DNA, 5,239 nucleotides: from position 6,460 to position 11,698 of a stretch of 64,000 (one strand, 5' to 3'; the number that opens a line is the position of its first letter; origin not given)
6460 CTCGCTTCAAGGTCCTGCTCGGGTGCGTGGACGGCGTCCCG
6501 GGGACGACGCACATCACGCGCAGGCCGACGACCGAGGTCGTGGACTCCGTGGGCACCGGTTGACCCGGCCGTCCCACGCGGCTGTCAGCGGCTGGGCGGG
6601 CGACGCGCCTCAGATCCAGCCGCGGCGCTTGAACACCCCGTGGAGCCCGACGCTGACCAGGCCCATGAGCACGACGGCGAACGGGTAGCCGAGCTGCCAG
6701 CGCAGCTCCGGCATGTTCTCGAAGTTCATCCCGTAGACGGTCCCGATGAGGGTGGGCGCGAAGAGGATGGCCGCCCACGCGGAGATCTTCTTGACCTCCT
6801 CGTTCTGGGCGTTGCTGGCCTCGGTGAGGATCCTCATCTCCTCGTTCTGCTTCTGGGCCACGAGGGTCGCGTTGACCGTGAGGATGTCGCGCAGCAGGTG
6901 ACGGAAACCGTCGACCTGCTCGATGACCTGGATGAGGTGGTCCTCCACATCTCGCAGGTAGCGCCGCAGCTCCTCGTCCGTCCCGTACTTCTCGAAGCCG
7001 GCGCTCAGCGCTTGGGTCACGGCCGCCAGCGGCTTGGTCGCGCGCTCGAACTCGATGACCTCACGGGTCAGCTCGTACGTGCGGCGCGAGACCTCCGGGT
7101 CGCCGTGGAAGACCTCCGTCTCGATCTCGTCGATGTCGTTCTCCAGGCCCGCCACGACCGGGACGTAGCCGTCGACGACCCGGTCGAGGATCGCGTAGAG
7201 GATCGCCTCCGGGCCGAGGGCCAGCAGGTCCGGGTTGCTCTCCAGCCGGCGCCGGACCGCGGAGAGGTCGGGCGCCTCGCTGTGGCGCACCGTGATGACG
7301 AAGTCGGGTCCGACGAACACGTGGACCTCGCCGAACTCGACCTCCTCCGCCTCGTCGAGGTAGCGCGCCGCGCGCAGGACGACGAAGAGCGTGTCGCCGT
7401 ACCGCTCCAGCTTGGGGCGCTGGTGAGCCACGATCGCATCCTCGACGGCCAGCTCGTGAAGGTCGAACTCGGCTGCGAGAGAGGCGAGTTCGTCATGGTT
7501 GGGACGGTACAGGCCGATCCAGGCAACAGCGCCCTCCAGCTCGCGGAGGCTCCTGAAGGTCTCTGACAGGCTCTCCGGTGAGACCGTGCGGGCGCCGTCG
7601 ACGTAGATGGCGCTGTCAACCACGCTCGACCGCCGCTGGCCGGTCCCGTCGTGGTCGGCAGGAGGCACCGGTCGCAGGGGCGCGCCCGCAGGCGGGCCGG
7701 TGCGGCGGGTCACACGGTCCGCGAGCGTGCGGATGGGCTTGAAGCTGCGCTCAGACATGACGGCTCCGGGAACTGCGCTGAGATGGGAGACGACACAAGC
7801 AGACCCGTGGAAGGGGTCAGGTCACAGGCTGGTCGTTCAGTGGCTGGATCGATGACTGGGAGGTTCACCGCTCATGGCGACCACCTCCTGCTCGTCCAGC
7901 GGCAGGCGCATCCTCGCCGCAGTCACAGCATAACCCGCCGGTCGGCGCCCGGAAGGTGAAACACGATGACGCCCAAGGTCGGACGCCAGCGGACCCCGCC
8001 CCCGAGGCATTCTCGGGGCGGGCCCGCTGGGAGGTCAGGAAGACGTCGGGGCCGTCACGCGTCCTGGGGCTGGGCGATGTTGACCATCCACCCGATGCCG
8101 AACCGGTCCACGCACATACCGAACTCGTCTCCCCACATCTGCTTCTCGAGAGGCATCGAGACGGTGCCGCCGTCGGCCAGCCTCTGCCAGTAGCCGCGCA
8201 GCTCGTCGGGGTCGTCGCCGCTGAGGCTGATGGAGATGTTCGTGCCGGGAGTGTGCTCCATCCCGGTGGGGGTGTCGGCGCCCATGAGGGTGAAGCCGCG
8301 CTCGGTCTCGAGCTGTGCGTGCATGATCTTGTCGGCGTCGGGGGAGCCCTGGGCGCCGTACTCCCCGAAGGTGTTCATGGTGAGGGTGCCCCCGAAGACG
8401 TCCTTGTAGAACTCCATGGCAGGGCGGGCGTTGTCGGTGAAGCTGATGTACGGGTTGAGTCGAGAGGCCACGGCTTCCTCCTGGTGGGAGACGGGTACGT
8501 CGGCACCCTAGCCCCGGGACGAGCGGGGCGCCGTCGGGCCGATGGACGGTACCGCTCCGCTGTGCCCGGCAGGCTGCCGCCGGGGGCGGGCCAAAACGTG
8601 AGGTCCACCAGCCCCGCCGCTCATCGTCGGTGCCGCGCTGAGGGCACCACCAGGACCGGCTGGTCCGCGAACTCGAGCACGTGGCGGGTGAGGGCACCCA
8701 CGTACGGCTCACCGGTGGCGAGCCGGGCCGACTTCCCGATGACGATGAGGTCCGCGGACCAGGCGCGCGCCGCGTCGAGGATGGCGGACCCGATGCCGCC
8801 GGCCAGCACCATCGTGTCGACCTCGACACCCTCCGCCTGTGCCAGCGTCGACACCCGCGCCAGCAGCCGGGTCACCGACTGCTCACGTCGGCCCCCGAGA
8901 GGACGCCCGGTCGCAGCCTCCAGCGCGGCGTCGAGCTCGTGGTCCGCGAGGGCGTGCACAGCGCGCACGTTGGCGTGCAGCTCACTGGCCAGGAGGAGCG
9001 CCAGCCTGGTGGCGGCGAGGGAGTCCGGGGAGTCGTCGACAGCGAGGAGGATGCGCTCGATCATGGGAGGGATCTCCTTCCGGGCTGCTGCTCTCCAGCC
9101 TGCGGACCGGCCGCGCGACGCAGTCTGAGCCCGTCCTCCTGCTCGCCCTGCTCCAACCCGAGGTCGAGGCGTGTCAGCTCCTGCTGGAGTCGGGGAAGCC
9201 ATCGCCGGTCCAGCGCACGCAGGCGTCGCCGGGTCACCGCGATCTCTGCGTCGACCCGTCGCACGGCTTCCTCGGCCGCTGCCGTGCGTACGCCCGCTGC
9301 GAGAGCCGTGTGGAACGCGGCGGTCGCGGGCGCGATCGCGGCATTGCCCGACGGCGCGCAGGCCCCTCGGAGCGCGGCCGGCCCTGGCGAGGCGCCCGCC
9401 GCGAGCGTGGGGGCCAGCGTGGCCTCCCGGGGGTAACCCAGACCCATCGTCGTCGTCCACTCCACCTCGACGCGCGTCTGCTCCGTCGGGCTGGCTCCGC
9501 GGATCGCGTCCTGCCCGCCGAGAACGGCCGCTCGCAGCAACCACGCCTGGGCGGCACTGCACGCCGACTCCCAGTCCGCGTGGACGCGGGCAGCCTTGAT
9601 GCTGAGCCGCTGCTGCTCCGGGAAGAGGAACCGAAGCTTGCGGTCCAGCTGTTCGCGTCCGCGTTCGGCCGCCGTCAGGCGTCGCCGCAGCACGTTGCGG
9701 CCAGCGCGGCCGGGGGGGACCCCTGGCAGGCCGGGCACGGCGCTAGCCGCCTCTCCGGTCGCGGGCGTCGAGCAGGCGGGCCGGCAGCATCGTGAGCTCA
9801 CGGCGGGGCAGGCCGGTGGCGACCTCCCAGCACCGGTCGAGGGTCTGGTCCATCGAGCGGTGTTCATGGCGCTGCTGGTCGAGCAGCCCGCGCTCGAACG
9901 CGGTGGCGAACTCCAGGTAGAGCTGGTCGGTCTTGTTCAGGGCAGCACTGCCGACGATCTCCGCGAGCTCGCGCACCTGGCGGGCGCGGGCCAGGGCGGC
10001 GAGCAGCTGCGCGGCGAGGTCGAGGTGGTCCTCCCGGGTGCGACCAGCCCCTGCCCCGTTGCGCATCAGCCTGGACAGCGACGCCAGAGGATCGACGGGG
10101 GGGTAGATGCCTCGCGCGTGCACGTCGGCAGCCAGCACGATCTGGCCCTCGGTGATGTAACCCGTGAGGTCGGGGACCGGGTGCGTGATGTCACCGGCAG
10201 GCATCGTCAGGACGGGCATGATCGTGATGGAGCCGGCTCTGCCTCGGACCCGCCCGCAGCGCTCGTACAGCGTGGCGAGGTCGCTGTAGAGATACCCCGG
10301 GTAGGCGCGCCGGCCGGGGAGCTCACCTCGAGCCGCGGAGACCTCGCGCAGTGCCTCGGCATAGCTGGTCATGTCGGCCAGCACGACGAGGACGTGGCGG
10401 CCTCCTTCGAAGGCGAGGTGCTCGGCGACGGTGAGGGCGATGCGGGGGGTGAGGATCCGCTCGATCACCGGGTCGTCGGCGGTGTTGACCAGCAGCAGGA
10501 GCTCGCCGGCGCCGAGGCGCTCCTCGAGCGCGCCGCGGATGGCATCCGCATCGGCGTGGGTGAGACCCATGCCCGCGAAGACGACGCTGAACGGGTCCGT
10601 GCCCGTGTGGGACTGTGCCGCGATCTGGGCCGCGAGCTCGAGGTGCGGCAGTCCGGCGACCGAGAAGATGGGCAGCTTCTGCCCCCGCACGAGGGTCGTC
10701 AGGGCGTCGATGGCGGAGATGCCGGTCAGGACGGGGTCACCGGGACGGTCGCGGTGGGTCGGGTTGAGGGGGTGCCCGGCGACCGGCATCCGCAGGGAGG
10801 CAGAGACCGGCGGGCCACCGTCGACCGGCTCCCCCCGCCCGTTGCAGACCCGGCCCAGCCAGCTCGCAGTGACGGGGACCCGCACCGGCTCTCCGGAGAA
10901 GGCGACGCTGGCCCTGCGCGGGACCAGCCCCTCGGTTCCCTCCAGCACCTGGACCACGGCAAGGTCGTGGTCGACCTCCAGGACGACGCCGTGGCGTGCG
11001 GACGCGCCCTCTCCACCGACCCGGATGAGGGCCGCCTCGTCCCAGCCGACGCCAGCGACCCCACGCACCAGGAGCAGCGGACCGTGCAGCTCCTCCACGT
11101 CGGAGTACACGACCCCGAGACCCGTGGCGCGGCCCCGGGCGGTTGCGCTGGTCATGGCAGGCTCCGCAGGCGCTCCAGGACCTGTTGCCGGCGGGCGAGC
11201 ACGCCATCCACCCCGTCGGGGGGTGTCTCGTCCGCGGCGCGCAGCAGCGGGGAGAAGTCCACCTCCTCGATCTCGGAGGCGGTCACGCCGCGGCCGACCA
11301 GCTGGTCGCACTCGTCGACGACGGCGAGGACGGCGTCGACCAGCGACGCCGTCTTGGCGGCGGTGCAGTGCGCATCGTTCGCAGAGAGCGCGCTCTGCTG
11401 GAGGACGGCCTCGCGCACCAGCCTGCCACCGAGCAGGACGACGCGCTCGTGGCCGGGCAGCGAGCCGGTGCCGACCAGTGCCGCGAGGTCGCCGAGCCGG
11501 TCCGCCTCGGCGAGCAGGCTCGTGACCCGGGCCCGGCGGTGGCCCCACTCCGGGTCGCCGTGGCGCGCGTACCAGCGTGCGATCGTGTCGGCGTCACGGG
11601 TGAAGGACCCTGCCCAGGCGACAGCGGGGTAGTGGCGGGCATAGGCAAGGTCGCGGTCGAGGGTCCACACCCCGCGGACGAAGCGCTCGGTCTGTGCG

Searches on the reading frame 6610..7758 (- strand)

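Call 31: search_protein_families(library=pfam, proteins=[window:6610-7758:-], max_evalue=0.001)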
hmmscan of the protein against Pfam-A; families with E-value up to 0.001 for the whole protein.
window:6610-7758:- (382 aa): 1 family
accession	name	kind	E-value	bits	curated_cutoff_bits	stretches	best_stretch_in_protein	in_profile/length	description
PF01544.23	CorA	-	2.1e-64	218.1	27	1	77-378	3-292/292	CorA-like Mg2+ transporter protein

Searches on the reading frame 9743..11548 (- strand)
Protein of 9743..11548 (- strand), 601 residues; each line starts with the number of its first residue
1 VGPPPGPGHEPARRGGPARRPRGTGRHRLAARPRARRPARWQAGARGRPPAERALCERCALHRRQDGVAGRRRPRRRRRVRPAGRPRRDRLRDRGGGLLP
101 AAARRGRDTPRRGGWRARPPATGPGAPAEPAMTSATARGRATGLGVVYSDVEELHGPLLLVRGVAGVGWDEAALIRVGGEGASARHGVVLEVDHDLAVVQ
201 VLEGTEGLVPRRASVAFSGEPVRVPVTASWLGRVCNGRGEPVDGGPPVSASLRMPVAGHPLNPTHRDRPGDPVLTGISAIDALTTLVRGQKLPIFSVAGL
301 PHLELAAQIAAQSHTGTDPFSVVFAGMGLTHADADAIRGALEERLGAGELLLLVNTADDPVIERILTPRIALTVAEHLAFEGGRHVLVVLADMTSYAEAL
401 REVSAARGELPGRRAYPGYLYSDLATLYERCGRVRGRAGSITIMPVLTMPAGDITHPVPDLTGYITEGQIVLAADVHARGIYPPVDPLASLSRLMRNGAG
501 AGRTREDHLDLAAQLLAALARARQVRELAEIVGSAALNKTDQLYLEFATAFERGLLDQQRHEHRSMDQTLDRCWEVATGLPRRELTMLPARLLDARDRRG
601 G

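Call 31: search_protein_families(library=pfam, proteins=[window:9743-11548:-], max_evalue=0.001)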
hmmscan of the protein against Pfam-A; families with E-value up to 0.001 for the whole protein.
window:9743-11548:- (601 aa): 3 families
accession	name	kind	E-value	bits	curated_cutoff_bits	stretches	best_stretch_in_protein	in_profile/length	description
PF00006.31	ATP-synt_ab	-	1.1e-70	238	29.5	1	276-492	1-213/213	ATP synthase alpha/beta family, nucleotide-binding domain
PF22919.1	ATP-synt_VA_C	-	6e-23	81.3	24.7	1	499-594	3-98/101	C-terminal domain of V and A type ATP synthase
PF02874.29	ATP-synt_ab_N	-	4.6e-06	27.5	20.9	1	156-219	6-69/69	ATP synthase alpha/beta family, beta-barrel domain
